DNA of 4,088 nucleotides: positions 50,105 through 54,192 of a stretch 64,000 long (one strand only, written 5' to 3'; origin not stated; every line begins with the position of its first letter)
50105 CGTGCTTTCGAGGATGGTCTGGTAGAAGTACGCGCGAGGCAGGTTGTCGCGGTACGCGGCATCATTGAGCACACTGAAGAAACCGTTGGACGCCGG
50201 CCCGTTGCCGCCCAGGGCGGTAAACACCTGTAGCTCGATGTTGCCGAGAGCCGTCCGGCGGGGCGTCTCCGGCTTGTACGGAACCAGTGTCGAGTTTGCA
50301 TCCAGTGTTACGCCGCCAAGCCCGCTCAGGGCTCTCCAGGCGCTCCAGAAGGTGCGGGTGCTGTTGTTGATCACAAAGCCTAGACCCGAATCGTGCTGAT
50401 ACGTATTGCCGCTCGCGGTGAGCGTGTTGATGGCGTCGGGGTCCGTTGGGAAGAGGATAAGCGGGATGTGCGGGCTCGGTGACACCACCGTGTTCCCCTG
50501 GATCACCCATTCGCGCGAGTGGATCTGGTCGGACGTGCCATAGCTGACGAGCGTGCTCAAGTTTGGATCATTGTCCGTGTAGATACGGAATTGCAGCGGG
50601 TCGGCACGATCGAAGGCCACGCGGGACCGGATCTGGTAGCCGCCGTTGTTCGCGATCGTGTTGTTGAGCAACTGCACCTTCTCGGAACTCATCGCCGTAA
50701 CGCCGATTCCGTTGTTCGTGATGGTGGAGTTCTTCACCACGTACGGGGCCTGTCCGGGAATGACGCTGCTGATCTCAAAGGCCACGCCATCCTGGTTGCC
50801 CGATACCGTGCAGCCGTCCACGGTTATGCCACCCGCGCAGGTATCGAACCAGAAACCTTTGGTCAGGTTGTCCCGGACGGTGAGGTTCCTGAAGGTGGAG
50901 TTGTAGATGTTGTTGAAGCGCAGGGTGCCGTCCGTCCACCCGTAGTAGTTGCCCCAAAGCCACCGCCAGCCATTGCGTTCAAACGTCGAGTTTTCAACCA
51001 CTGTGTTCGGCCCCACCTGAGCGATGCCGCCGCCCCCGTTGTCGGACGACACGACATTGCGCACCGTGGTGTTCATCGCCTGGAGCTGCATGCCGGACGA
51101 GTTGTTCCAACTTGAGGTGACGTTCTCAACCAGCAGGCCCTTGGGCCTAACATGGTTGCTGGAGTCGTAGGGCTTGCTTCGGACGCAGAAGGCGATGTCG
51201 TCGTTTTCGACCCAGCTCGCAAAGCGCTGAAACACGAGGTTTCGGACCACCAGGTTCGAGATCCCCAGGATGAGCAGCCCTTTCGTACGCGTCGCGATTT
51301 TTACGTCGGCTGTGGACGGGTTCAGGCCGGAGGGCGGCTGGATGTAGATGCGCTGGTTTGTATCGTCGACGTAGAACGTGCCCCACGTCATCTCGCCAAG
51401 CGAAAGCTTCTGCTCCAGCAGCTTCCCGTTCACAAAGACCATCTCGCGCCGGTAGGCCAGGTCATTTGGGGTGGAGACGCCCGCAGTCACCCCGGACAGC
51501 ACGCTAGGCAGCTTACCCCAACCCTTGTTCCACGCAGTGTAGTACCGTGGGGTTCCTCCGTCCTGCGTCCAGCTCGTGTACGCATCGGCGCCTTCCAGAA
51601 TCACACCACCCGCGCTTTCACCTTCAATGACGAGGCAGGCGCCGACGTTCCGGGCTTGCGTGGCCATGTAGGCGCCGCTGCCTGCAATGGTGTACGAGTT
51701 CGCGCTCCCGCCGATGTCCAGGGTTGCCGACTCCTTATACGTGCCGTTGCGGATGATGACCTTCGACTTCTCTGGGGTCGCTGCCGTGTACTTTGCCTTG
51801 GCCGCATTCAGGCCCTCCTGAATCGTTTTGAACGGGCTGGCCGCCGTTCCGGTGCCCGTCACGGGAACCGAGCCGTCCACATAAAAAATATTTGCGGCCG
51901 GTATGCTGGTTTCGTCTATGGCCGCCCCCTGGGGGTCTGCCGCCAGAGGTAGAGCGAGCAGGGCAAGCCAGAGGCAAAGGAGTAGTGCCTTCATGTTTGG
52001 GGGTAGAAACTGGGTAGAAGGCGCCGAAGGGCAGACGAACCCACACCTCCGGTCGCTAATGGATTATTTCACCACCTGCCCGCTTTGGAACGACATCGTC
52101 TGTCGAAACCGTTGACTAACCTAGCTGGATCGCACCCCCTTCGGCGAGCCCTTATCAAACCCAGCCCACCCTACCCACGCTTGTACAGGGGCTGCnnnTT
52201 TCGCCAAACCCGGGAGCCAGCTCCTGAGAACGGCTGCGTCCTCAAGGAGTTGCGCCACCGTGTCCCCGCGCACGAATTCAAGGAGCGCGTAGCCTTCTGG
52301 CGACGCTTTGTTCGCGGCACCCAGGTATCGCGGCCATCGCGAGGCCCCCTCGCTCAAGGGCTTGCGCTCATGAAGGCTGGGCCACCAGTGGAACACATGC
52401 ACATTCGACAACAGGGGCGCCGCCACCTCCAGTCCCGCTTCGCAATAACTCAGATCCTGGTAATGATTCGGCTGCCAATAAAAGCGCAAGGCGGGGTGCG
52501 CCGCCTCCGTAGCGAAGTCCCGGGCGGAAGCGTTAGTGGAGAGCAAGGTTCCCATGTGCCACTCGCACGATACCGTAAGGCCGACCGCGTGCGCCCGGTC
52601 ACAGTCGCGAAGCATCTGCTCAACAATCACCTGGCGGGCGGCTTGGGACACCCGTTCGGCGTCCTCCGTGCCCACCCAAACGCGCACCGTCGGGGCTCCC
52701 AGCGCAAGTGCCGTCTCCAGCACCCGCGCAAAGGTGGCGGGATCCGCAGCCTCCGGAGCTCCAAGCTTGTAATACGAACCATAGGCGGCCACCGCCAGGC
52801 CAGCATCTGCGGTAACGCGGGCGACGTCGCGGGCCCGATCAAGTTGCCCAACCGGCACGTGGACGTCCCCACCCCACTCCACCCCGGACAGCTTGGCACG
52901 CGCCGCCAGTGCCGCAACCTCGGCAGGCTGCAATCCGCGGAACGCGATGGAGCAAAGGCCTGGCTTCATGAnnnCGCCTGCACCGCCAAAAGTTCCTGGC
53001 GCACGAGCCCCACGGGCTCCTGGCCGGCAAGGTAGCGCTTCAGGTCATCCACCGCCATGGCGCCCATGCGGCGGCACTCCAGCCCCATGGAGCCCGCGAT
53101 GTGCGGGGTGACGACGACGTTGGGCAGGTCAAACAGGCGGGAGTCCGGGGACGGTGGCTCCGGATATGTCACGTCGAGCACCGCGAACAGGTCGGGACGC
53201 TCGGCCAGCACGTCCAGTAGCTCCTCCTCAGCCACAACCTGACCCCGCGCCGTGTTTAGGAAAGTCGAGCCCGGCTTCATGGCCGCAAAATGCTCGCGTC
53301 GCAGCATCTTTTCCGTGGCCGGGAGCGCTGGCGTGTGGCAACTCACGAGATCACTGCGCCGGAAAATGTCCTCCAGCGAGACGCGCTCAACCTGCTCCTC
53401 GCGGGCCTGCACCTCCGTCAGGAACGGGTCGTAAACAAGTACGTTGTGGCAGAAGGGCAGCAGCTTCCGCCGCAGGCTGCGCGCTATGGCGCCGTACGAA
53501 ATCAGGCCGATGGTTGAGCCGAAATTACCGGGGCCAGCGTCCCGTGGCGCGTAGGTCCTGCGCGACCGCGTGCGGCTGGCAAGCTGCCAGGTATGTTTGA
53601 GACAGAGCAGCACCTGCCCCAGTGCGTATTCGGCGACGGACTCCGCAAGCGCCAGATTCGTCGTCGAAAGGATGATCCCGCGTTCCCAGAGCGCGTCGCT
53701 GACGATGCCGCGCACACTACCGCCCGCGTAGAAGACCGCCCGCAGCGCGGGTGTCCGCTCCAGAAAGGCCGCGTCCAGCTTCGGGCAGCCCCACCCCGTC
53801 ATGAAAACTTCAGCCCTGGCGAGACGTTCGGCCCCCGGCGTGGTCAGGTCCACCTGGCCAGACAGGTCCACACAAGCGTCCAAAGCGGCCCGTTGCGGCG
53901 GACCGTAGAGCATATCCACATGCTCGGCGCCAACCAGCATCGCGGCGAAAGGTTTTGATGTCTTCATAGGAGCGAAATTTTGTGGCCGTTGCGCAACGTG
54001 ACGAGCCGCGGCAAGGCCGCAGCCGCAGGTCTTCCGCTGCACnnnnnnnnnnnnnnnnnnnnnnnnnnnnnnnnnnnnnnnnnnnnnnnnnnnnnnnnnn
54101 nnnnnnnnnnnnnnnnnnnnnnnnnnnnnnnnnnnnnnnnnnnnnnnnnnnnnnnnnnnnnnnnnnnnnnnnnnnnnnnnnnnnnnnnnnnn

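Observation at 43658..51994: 2778-aa secreted protein combining a beta-helix, two PA14, eight Fn3, a DNRLRE-like domain, BIG2/Ig and duplicated unknown modules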

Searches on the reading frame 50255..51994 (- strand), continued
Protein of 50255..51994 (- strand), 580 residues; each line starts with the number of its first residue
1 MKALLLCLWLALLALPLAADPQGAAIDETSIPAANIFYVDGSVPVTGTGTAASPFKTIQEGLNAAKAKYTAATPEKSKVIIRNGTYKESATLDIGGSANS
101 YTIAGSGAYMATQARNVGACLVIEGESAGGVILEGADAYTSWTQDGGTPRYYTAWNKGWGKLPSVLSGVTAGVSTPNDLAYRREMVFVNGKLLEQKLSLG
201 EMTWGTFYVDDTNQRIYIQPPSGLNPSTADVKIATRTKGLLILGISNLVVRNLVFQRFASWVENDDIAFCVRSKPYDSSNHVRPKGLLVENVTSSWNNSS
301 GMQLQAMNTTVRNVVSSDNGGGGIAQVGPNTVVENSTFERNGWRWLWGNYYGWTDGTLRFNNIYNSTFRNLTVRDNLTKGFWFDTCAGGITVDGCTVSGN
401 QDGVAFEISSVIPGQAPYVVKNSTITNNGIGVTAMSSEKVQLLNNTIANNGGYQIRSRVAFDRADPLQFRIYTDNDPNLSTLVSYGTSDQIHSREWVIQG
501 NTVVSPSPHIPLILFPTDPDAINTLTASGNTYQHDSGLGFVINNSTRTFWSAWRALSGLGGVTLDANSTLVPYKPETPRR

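Call 57: find_encoding_contigs(protein=P0012, flank=8000, max_places=2)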
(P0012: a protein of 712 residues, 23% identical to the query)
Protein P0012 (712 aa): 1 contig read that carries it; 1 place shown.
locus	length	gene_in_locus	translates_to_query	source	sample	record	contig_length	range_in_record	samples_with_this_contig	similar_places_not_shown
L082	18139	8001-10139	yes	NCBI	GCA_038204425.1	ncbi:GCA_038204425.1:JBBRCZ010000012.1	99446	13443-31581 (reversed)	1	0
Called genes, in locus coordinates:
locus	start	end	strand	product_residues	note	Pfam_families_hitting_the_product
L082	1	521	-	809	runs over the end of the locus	PF03104:DNA_pol_B_exo1, PF00136:DNA_pol_B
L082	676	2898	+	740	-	PF00015:MCPsignal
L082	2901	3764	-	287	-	PF01149:Fapy_DNA_glyco, PF06831:H2TH, PF06827:zf-FPG_IleRS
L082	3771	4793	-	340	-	PF11383:DUF3187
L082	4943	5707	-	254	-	PF05118:Asp_Arg_Hydrox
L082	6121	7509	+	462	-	PF00909:Ammonium_transp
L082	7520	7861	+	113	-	PF00543:P-II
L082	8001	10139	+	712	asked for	PF13229:Beta_helix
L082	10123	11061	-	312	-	PF03547:Mem_trans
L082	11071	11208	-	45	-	-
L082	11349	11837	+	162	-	-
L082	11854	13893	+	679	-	PF00112:Peptidase_C1, PF13529:Peptidase_C39_2 (faint), PF21910:GH85_C (faint)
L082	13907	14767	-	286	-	PF13539:Peptidase_M15_4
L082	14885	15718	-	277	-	PF02900:LigB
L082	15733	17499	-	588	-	PF00989:PAS, PF08448:PAS_4, PF13426:PAS_9 (faint), PF08447:PAS_3, PF02518:HATPase_c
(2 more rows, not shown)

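Call 58: search_solved_structures(query=window:50255-51994:-, max_evalue=10, show_alignments=1)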
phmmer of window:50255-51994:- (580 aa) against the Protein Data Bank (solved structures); distinct sequences matched with E-value up to 10: 2.
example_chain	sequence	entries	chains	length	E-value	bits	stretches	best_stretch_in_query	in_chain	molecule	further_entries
3wbz_A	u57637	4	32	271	0.48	12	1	349-405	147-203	Likely histidyl tRNA-specific guanylyltransferase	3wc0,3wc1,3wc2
6wi4_A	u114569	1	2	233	0.62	11.6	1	350-415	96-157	Caspase-3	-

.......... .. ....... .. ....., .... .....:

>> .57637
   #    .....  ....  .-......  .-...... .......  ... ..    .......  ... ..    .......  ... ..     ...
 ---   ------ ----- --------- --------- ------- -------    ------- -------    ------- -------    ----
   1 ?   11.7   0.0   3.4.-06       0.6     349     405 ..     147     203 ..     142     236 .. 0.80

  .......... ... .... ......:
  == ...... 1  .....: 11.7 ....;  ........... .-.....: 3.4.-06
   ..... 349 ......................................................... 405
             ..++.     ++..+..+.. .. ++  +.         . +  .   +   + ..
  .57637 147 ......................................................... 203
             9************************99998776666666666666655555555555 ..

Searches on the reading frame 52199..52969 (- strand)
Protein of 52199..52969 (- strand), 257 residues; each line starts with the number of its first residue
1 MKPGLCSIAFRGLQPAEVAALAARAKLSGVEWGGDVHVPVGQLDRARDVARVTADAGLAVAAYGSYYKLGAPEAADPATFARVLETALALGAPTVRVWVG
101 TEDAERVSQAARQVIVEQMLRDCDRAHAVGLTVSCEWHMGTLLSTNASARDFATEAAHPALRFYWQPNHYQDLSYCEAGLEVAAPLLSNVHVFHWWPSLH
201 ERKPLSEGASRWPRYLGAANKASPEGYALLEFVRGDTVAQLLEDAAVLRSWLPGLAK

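Call 7: search_protein_families(library=pfam, proteins=[window:52199-52969:-], max_evalue=0.001)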
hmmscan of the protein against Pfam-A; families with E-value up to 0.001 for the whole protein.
window:52199-52969:- (257 aa): 1 family
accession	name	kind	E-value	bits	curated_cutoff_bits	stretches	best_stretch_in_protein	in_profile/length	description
PF01261.30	AP_endonuc_2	-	2.2e-15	57.5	31.1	1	20-250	2-248/249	Xylose isomerase-like TIM barrel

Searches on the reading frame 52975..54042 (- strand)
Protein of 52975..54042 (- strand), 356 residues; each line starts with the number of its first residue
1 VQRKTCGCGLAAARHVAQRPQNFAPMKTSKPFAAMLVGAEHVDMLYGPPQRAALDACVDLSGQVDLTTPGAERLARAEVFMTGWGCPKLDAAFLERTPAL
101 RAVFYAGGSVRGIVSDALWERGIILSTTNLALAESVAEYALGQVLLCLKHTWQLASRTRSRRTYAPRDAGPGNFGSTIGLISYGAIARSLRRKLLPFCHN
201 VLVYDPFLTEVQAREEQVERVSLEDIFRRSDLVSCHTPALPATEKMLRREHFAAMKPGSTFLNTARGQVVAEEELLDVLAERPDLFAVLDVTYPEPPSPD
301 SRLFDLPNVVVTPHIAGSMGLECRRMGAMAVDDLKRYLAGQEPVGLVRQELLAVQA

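Call 7: search_protein_families(library=pfam, proteins=[window:52975-54042:-], max_evalue=0.001)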
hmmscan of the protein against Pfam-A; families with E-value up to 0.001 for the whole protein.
window:52975-54042:- (356 aa): 2 families
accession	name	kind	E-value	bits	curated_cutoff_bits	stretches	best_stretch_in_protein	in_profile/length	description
PF02826.25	2-Hacid_dh_C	-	7.2e-44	149.7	25.1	1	142-316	2-178/178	D-isomer specific 2-hydroxyacid dehydrogenase, NAD binding domain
PF00389.36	2-Hacid_dh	-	8e-06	26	24.6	1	72-347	35-133/134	D-isomer specific 2-hydroxyacid dehydrogenase, catalytic domain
